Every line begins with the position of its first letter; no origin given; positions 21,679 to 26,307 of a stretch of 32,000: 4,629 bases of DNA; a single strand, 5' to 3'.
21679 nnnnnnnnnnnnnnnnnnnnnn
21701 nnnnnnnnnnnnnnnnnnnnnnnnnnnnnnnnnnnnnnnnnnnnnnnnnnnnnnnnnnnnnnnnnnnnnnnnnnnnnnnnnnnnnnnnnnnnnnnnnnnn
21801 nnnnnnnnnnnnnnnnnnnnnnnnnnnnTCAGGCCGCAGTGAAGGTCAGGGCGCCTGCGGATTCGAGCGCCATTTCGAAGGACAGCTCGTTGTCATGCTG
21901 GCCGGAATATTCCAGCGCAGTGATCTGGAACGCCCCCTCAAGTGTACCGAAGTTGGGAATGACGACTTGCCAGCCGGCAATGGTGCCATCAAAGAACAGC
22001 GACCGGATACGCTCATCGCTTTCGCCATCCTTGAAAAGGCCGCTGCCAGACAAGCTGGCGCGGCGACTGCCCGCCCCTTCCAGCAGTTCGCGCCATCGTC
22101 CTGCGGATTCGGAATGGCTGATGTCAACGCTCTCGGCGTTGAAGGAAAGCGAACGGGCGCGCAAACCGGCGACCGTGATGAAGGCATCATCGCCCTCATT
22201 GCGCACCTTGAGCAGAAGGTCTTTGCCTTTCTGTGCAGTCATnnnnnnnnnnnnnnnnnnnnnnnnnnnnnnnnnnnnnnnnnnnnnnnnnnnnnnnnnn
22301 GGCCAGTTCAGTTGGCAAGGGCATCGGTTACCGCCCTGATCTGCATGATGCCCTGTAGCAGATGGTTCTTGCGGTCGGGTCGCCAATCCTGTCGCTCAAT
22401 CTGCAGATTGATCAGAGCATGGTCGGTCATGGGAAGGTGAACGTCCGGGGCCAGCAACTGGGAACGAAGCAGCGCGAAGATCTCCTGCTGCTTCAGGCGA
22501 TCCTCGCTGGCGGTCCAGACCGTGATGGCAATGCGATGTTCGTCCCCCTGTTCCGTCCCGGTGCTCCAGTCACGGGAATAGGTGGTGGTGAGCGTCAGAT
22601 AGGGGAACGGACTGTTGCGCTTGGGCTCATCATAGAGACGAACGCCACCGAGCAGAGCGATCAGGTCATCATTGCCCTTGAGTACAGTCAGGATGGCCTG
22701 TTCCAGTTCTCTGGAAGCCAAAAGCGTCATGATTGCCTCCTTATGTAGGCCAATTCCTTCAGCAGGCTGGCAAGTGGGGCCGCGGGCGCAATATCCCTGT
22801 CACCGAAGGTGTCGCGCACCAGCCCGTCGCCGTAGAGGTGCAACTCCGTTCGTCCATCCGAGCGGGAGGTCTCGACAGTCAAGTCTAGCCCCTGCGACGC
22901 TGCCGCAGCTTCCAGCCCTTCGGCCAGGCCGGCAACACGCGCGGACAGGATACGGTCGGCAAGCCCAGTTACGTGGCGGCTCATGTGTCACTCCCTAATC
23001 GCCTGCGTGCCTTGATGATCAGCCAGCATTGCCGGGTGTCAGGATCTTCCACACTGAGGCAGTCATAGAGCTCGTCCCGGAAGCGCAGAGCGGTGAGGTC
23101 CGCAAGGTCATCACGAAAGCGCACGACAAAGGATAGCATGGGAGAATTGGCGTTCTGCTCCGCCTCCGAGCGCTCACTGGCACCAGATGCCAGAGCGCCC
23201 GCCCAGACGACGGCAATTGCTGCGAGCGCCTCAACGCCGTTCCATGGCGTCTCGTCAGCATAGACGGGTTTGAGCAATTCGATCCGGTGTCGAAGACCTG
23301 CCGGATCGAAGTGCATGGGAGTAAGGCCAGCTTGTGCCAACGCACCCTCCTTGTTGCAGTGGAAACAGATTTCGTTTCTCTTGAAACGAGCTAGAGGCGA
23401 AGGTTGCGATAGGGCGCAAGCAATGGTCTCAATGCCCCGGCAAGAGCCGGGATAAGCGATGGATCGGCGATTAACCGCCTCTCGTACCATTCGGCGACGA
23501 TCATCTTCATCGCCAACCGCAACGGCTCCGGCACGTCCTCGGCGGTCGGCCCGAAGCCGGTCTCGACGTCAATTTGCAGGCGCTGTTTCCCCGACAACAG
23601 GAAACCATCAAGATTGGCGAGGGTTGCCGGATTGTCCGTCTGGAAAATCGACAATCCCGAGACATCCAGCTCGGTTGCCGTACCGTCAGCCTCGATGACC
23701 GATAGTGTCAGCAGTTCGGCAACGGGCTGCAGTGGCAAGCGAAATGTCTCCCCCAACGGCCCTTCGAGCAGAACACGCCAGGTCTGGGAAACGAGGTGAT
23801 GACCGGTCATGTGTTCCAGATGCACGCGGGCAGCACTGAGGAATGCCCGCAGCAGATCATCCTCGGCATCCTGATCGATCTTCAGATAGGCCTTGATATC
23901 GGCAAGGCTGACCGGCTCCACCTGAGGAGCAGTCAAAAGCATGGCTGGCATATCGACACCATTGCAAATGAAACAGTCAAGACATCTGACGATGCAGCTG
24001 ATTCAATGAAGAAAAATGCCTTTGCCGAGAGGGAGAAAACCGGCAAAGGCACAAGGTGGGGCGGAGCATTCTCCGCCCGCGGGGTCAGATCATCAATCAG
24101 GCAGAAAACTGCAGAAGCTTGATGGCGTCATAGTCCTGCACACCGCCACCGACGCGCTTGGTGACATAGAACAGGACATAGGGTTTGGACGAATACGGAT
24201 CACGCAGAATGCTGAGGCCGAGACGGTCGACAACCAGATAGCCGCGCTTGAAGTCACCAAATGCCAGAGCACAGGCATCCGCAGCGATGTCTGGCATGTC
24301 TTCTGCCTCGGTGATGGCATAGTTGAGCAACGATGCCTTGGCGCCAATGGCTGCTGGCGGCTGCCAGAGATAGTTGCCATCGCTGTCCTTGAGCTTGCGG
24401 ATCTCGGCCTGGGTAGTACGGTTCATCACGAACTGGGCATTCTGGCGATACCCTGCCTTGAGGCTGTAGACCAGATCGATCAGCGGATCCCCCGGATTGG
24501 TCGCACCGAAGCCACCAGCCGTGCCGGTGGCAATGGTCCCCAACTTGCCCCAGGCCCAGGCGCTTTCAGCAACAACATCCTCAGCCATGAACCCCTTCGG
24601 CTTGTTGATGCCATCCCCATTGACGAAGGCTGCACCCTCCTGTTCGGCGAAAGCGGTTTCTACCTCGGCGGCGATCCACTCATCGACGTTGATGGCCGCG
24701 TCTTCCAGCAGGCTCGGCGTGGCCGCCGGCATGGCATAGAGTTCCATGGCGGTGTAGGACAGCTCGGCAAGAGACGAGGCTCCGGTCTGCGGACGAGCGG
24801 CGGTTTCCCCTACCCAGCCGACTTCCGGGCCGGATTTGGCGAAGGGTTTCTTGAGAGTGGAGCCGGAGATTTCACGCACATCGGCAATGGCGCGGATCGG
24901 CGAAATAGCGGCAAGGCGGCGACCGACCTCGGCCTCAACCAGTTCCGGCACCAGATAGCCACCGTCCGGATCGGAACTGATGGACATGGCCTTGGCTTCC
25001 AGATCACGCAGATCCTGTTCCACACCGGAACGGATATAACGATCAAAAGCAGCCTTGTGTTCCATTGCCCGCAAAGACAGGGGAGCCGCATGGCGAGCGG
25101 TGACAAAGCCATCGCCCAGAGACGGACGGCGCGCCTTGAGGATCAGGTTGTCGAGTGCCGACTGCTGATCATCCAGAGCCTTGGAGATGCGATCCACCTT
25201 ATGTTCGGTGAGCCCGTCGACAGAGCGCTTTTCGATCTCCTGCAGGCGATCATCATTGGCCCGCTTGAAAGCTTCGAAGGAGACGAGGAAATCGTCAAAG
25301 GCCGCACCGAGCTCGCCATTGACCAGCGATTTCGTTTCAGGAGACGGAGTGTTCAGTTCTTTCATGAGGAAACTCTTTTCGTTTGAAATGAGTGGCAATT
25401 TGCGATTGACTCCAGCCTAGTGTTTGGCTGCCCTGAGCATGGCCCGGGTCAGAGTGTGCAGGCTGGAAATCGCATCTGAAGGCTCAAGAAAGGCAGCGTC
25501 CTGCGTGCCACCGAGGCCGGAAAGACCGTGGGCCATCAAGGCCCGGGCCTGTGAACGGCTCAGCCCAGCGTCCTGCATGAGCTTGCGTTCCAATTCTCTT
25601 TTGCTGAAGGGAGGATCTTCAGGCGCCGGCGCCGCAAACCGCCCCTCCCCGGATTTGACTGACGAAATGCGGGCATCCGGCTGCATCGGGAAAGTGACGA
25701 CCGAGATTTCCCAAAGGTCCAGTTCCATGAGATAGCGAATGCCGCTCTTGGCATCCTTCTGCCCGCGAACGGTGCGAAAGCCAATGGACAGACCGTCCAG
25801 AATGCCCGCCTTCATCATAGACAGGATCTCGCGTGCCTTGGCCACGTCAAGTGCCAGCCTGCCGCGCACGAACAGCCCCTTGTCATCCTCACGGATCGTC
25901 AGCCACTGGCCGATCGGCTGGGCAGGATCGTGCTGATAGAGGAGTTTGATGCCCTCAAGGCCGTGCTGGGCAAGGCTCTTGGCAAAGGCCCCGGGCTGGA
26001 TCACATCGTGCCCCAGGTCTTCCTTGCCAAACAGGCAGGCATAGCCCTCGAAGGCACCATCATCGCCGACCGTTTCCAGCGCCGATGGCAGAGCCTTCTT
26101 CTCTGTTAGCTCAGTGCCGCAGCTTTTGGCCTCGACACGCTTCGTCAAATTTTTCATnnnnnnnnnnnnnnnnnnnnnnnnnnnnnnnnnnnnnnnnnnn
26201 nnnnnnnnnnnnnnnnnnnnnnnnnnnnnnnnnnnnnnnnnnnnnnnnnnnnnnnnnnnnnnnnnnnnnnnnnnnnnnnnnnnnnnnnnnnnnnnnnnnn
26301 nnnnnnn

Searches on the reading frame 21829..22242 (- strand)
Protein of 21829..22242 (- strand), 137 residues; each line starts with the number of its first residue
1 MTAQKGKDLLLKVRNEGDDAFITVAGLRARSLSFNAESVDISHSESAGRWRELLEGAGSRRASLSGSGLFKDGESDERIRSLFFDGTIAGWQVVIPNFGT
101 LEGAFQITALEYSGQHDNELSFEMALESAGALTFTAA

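Call 10: search_protein_families(library=pfam, proteins=[window:21829-22242:-], max_evalue=0.01)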
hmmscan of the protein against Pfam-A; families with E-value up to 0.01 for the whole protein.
window:21829-22242:- (137 aa): 1 family
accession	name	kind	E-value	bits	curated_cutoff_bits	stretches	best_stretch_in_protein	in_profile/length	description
PF06199.17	Phage_tail_2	-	1.5e-46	158.2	23.8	1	3-134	1-132/132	Phage tail tube protein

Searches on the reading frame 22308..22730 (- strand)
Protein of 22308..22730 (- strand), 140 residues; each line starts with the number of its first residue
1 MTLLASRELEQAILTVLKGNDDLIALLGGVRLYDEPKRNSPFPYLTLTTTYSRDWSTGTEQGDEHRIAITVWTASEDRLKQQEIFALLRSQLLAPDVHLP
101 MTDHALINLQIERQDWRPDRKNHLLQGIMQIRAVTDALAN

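Call 10: search_protein_families(library=pfam, proteins=[window:22308-22730:-], max_evalue=0.01)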
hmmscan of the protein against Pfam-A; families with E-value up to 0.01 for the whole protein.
window:22308-22730:- (140 aa): 1 family
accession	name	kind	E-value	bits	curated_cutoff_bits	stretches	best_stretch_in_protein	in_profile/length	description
PF11367.14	Tail_completion_gp17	-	2.9e-23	82.8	24.5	1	11-136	1-124/124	Tail completion protein gp17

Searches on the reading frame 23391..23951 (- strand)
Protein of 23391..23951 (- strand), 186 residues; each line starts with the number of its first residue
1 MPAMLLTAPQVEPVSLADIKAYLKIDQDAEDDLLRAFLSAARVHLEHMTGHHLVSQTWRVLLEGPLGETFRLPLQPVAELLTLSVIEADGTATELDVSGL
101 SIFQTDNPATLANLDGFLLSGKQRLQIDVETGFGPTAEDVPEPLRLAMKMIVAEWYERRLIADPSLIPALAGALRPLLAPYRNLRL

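Call 97: search_protein_families(library=pfam, proteins=[window:23391-23951:-], max_evalue=0.001)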
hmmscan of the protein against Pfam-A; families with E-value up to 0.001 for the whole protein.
window:23391-23951:- (186 aa): 1 family
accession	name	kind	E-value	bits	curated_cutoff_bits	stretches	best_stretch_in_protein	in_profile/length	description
PF05135.19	Phage_connect_1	-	2.5e-10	41.1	21.2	1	15-53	3-41/101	Phage gp6-like head-tail connector protein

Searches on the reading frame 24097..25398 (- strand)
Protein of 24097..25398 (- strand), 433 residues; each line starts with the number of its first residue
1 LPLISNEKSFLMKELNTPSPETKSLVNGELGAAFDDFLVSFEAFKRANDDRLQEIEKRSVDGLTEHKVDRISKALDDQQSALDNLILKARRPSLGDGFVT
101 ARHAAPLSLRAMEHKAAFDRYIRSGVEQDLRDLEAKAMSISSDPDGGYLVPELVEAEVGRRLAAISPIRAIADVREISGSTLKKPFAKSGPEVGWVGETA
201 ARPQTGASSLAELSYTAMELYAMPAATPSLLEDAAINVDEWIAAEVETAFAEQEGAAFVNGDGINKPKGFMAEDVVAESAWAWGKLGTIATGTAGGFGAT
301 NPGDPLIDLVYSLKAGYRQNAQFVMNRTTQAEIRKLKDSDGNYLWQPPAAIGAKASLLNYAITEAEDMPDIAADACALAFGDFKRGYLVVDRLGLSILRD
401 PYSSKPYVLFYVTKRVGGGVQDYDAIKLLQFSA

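Call 97: search_protein_families(library=pfam, proteins=[window:24097-25398:-], max_evalue=0.001)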
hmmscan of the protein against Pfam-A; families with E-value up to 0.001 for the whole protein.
window:24097-25398:- (433 aa): 1 family
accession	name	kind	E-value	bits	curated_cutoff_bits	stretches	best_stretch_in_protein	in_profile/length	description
PF05065.19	Phage_capsid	-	7.2e-88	295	24.2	1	146-431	1-280/280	Phage capsid family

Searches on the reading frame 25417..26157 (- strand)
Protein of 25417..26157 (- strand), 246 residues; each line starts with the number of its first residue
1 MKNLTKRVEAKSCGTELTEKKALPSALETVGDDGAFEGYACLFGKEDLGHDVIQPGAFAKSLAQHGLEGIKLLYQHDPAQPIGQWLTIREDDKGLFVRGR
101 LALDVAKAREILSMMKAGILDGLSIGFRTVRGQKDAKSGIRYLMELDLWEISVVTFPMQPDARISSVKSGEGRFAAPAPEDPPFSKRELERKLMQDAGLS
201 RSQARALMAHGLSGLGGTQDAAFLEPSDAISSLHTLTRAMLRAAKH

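Call 97: search_protein_families(library=pfam, proteins=[window:25417-26157:-], max_evalue=0.001)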
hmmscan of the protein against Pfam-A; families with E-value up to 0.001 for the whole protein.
window:25417-26157:- (246 aa): 1 family
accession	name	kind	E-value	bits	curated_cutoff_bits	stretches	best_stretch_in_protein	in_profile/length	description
PF04586.22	Peptidase_S78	-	2e-34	119.5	21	1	31-167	10-155/165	Caudovirus prohead serine protease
